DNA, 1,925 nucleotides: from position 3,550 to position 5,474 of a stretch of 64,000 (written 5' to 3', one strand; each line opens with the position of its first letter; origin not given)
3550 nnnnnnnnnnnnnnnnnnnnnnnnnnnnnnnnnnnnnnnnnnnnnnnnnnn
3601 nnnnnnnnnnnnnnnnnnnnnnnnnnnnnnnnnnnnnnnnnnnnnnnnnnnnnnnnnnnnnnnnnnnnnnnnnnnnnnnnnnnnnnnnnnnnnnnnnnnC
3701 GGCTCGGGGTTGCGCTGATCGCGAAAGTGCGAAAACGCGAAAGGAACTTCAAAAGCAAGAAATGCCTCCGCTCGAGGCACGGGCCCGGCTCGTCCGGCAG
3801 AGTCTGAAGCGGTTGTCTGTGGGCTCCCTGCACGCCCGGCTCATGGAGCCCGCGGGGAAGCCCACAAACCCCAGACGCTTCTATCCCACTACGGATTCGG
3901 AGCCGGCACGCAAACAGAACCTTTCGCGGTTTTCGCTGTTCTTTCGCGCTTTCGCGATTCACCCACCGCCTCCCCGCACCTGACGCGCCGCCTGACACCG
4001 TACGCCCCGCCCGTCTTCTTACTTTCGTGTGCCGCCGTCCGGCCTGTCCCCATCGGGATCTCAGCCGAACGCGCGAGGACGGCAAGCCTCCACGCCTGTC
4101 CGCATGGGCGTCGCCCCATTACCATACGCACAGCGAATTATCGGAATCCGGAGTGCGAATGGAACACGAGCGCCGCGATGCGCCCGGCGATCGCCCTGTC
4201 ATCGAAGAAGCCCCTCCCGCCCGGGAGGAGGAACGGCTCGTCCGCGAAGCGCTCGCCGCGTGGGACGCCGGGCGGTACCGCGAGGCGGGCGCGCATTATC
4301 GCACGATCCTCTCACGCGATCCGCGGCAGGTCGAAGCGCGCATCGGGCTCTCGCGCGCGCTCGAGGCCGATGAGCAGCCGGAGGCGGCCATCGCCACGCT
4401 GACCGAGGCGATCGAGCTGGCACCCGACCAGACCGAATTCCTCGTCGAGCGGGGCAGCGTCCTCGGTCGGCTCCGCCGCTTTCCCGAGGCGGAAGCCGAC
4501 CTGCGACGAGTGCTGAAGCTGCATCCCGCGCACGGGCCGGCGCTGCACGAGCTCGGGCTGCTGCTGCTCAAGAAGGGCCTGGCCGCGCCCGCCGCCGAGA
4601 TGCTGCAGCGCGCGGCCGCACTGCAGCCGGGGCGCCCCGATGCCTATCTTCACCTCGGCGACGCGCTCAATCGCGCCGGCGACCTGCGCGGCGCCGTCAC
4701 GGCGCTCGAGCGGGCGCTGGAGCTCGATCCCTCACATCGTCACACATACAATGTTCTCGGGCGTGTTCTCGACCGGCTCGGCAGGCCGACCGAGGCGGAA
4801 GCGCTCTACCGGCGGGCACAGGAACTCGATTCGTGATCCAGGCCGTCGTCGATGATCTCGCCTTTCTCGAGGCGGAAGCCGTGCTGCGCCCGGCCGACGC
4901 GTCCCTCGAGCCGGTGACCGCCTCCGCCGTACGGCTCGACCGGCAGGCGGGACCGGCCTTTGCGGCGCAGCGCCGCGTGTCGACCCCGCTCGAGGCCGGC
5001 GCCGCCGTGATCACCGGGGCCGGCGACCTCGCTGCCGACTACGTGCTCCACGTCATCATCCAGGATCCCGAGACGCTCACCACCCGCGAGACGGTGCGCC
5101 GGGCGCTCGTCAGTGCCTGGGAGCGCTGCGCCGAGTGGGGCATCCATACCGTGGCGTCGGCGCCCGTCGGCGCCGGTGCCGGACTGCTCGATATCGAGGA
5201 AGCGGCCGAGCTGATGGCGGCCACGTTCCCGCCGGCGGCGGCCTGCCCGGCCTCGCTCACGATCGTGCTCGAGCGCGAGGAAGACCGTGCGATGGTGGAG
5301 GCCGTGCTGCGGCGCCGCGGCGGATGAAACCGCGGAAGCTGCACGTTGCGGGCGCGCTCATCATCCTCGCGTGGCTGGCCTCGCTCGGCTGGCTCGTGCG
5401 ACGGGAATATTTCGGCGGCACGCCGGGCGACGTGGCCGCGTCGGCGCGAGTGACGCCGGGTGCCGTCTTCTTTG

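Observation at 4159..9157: Translationally coupled TPR / macro-like / dead-transglutaminase / ABC ATPase / giant permease operon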

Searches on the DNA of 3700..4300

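Call 89: search_rna_families(source=window, start=3700, end=4300, threshold=evalue, max_evalue=1)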
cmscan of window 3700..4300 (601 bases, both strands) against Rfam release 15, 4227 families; matches with E-value up to 1: 2.
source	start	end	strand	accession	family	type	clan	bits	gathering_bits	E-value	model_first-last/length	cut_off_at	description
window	3840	4069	+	RF02249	Six3os1_4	Gene; lncRNA;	-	19.5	70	0.76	91-326/326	no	Six3os1 conserved region 4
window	4207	4254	+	RF01696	Chlorobi-1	Gene; sRNA;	-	17.9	50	0.03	1-67/67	no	Chlorobi-1 RNA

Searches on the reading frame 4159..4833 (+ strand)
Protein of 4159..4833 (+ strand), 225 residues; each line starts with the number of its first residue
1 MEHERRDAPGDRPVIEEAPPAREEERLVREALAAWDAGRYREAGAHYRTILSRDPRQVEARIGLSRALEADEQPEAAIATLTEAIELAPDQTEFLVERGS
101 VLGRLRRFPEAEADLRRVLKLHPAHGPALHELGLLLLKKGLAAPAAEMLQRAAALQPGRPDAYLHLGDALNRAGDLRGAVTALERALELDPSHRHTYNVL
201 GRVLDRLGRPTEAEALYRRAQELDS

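Call 4: search_protein_families(library=pfam, proteins=[window:4159-4833:+], max_evalue=0.1)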
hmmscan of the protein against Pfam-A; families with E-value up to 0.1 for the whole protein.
window:4159-4833:+ (225 aa): 28 families (the best 25 are shown)
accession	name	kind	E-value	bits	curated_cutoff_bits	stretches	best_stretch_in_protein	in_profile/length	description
PF07719.23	TPR_2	-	7.8e-28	94.7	27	5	160-193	1-34/34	Tetratricopeptide repeat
PF13432.12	TPR_16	-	2.2e-27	95.6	32.7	4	166-224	3-61/65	Tetratricopeptide repeat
PF13181.12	TPR_8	-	1.6e-26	90.6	25.7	3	161-193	2-34/34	Tetratricopeptide repeat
PF00515.34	TPR_1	-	5.5e-26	89.7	27.8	3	160-193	1-34/34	Tetratricopeptide repeat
PF14559.12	TPR_19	-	7.6e-23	81.1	25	4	34-93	1-60/68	Tetratricopeptide repeat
PF13428.12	TPR_14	-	1.1e-20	72.5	23.5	6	160-202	1-43/44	Tetratricopeptide repeat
PF13431.12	TPR_17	-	1.5e-19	69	24.4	2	183-215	2-34/34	Tetratricopeptide repeat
PF13424.12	TPR_12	-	2.4e-18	66.5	30.1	4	162-223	5-74/77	Tetratricopeptide repeat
PF13414.12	TPR_11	-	1.3e-16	60.4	26.8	2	167-208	1-42/42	TPR repeat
PF13174.12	TPR_6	-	1.3e-13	51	26.3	1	161-192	1-32/33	Tetratricopeptide repeat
PF13371.12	TPR_9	-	3.2e-10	40.3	35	3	69-127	6-63/73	Tetratricopeptide repeat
PF13176.12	TPR_7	-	4.8e-10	39.2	27.9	1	198-221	3-28/36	Tetratricopeptide repeat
PF13374.12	TPR_10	-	5.6e-09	36.2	27.5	1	196-220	4-28/42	Tetratricopeptide repeat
PF23914.1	TPR_CcmH_CycH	-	2.4e-08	34.4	42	2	48-154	40-149/158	Cytochrome c-type biogenesis protein H TPR domain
PF24575.1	TPR_Slam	-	2.1e-07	31.7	35.2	1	30-77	53-100/104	Surface lipoprotein assembly modifier, N-terminal TPR repeats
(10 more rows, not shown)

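Call 5: search_protein_families(library=ncbifam, proteins=[window:4159-4833:+], max_evalue=0.1)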
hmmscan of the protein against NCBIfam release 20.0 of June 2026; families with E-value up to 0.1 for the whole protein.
window:4159-4833:+ (225 aa): 33 families (the best 25 are shown)
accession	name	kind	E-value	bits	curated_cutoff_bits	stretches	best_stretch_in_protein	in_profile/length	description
NF040959.1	MamA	equivalog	1.2e-25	90.2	200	2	116-224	95-203/204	magnetosome protein MamA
TIGR02917.1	PEP_TPR_lipo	equivalog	2.2e-20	72.2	312.2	2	26-184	738-895/899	XrtA/PEP-CTERM system TPR-repeat protein PrsT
TIGR02521.1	type_IV_pilW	equivalog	1.2e-15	57.7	154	2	162-223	33-94/234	type IV pilus biogenesis/stability protein PilW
NF033920.0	C39_PA2778_fam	equivalog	6.4e-15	55.2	150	3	17-122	149-254/255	PA2778 family cysteine peptidase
TIGR02552.1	LcrH_SycD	equivalog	1.3e-14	54.1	104.8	2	26-123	20-117/136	SycD/LcrH family type III secretion system chaperone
NF052415.1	T3SS_chap_SctY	equivalog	1.7e-11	44.6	70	3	127-222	7-105/106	type III secretion apparatus assembly chaperone SctY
TIGR03939.1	PGA_TPR_OMP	equivalog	4.5e-10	38.4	366.65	2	105-223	99-217/800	poly-beta-1,6 N-acetyl-D-glucosamine export porin PgaA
NF033758.1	gliding_GltE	equivalog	7.5e-10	38.4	225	1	32-115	264-347/411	adventurous gliding motility TPR repeat lipoprotein GltE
TIGR00540.1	TPR_hemY_coli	hypoth_equivalog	4.5e-09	35.6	142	2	137-220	303-385/385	heme biosynthesis-associated TPR protein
NF033762.1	social_mot_Tgl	equivalog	1.8e-07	30.8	225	2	166-223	37-95/252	social motility TPR repeat lipoprotein Tgl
NF008520.0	PRK11447.1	equivalog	2.9e-07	28.7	858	2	132-194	275-337/1157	cellulose synthase complex outer membrane protein BcsC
NF007302.0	PRK09782.1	equivalog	5.5e-07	27.9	1223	1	66-158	583-678/990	phage receptor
NF008391.2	PRK11189.1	equivalog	3.5e-06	26.7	250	1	130-205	69-144/297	lipoprotein NlpI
TIGR02795.1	tol_pal_ybgF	equivalog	8.3e-06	26.4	90.1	1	24-125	2-109/119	tol-pal system protein YbgF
TIGR00990.1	3a0801s09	subfamily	1.7e-05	23.7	757.25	1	110-221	349-460/615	mitochondrial import receptor subunit TOM70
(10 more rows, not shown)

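Call 74: search_protein_families(library=padloc, proteins=[window:4159-4833:+], max_evalue=0.001)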
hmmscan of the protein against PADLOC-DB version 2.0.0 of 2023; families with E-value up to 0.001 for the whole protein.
window:4159-4833:+ (225 aa): 0 families

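Call 86: list_cluster_members(proteins=[window:4159-4833:+, window:4833-5324:+, window:5324-6691:+, window:6691-7446:+, window:7442-9154:+, window:9287-10462:+])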
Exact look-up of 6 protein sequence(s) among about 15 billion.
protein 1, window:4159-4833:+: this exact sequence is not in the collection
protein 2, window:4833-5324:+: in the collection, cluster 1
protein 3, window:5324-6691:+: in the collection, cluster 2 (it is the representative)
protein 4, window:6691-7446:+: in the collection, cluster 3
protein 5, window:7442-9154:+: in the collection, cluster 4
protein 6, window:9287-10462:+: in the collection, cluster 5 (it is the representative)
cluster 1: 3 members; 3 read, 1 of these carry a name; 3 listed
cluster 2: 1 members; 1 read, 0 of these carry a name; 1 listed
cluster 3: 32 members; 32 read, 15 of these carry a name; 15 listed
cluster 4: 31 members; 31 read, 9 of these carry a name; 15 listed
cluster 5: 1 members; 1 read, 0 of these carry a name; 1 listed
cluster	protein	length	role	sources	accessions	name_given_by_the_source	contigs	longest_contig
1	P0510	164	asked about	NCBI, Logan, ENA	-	-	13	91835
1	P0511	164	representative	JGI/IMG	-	O-acetyl-ADP-ribose deacetylase (regulator of RNase III)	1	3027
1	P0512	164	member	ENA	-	-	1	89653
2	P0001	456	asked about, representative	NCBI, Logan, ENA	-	-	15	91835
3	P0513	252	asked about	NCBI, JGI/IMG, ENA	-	ABC-2 type transport system ATP-binding protein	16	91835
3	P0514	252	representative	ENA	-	-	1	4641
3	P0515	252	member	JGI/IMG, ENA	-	ABC-2 type transport system ATP-binding protein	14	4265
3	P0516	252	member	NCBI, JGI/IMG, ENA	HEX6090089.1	MAG TPA: ABC transporter ATP-binding protein [Gemmatimonadales bacterium] | ABC-2 type transport system ATP-binding protein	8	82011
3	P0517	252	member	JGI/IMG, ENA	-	ABC-2 type transport system ATP-binding protein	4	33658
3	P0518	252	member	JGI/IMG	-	ABC-2 type transport system ATP-binding protein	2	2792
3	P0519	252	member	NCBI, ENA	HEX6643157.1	MAG TPA: ABC transporter ATP-binding protein [Gemmatimonadales bacterium]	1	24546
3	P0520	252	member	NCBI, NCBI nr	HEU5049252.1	MAG TPA: ABC transporter ATP-binding protein [Gemmatimonadales bacterium] | ABC transporter ATP-binding protein [Gemmatimonadales bacterium]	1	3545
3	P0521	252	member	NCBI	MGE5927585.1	MAG: ABC transporter ATP-binding protein [Gemmatimonadota bacterium]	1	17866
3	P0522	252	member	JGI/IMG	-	ABC-2 type transport system ATP-binding protein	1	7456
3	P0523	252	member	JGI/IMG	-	ABC-2 type transport system ATP-binding protein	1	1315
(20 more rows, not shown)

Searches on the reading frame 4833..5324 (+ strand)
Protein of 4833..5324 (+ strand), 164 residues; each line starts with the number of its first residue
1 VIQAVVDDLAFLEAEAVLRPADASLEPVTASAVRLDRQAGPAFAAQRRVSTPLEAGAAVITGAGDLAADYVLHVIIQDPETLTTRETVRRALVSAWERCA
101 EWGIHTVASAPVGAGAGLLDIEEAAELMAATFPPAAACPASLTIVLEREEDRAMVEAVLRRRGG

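Call 4: search_protein_families(library=pfam, proteins=[window:4833-5324:+], max_evalue=0.1)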
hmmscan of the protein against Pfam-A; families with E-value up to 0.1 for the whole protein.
window:4833-5324:+ (164 aa): 1 family
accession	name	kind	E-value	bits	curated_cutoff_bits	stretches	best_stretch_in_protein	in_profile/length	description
PF01661.27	Macro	-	1.2e-11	45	22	1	32-128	15-118/118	Macro domain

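Call 5: search_protein_families(library=ncbifam, proteins=[window:4833-5324:+], max_evalue=0.1)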
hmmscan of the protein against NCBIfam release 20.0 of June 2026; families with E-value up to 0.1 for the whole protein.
window:4833-5324:+ (164 aa): 9 families
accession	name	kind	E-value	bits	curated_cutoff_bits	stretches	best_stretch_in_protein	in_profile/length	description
NF001666.0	PRK00431.2-2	equivalog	3.9e-10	39.9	246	1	10-157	11-157/164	ADP-ribose-binding protein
NF001664.0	PRK00431.1-6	equivalog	3.9e-08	32.9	200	1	2-154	4-164/173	O-acetyl-ADP-ribose deacetylase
NF001667.0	PRK00431.2-3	equivalog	8.4e-07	28.8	252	1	6-137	14-148/182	ADP-ribose-binding protein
NF001660.0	PRK00431.1-1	equivalog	6.2e-05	22.6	271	1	2-130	5-139/177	O-acetyl-ADP-ribose deacetylase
NF001668.0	PRK00431.2-4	equivalog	0.00014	21.2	278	1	8-130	57-182/220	ADP-ribose-binding protein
NF001663.0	PRK00431.1-4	equivalog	0.00023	21.1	285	1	52-126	63-139/180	ADP-ribose-binding protein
NF009880.0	PRK13341.1-1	equivalog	0.02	13.3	891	1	52-115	483-548/599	AAA family ATPase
NF033380.1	Rlm_2499C5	equivalog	0.059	12.1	650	1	71-112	290-331/391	23S rRNA (cytosine(2499)-C(5))-methyltransferase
NF001665.0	PRK00431.2-1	equivalog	0.068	12.7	315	1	5-130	13-141/177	ADP-ribose-binding protein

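Call 27: search_solved_structures(query=window:4833-5324:+, max_evalue=1, show_alignments=3)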
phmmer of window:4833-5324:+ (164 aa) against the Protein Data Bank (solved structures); distinct sequences matched with E-value up to 1: 30.
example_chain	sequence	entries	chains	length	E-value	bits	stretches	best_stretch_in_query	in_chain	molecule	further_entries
2dx6_A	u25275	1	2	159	1.3e-14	58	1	2-155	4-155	Hypothetical protein TTHA0132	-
4etk_A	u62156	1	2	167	2.7e-12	50.5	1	2-129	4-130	De novo designed serine hydrolase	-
4jgk_A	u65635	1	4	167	4.5e-12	49.8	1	4-130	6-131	evolved variant of a designed serine hydrolase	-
3v45_A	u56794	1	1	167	8.8e-12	48.9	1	3-131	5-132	Serine hydrolase OSH55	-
4etj_A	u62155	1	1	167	9.4e-12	48.8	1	4-131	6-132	Serine hydrolase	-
4gvv_A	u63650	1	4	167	9.5e-12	48.7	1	4-129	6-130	De novo design serine hydrolase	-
4ess_A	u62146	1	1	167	1.1e-11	48.6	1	4-131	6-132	OR187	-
4jvv_A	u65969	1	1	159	2.5e-11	47.4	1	4-131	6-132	evolved variant of the computationally designed serine hydrolase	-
4k0c_A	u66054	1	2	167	2.5e-11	47.4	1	4-132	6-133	designed serine hydrolase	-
4jca_A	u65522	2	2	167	2.8e-11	47.2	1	4-131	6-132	serine hydrolase | Evolved variant of computationally designed serine hydrolase OSH55.4_H1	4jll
4j4z_A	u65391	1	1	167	3e-11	47.1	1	4-129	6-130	Designed serine hydrolase variant OSH55.4_H1.2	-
4kyb_A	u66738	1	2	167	3.2e-11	47.1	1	4-131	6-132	Designed Protein OR342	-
2x47_A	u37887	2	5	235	9.9e-05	26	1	6-132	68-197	MACRO DOMAIN-CONTAINING PROTEIN 1 | ADP-ribose glycohydrolase MACROD1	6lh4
4iqy_A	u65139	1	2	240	0.0026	21.4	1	7-75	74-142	O-acetyl-ADP-ribose deacetylase MACROD2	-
6y4y_A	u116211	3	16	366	0.0054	20.3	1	7-75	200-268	Thioredoxin 1,ADP-ribose glycohydrolase MACROD2 | ADP-ribose glycohydrolase MACROD2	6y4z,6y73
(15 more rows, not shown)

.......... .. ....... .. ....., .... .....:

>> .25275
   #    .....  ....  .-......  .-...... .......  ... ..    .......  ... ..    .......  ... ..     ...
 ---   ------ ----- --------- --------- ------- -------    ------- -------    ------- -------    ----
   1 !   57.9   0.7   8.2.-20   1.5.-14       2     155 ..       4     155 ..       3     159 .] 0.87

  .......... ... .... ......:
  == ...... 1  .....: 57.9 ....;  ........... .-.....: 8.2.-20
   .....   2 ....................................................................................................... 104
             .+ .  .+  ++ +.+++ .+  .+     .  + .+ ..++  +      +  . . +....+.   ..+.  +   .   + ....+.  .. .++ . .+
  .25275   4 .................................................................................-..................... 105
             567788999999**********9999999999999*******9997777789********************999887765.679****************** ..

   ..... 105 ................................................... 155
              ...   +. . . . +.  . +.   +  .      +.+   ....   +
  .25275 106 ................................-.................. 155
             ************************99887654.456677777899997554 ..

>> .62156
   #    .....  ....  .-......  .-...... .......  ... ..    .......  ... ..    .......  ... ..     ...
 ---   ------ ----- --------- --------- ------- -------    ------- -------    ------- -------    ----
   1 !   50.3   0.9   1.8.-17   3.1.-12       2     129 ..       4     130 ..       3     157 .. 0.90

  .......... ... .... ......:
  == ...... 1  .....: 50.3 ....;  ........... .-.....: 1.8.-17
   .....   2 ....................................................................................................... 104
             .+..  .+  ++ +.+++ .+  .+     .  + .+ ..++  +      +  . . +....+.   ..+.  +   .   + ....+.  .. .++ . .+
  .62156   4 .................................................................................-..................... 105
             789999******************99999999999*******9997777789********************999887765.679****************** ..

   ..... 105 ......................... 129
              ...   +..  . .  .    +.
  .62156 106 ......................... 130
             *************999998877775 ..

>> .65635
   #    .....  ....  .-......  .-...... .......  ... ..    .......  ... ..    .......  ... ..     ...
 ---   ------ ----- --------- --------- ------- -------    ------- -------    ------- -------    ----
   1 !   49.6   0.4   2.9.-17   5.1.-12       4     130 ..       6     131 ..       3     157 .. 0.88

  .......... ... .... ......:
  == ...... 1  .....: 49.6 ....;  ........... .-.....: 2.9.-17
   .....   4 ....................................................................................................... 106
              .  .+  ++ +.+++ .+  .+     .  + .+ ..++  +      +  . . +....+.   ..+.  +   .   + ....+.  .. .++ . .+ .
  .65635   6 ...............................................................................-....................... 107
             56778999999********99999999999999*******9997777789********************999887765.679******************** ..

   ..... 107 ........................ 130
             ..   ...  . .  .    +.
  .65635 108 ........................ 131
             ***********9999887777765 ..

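Call 74: search_protein_families(library=padloc, proteins=[window:4833-5324:+], max_evalue=0.001)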
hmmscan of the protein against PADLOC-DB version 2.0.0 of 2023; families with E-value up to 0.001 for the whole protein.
window:4833-5324:+ (164 aa): 0 families
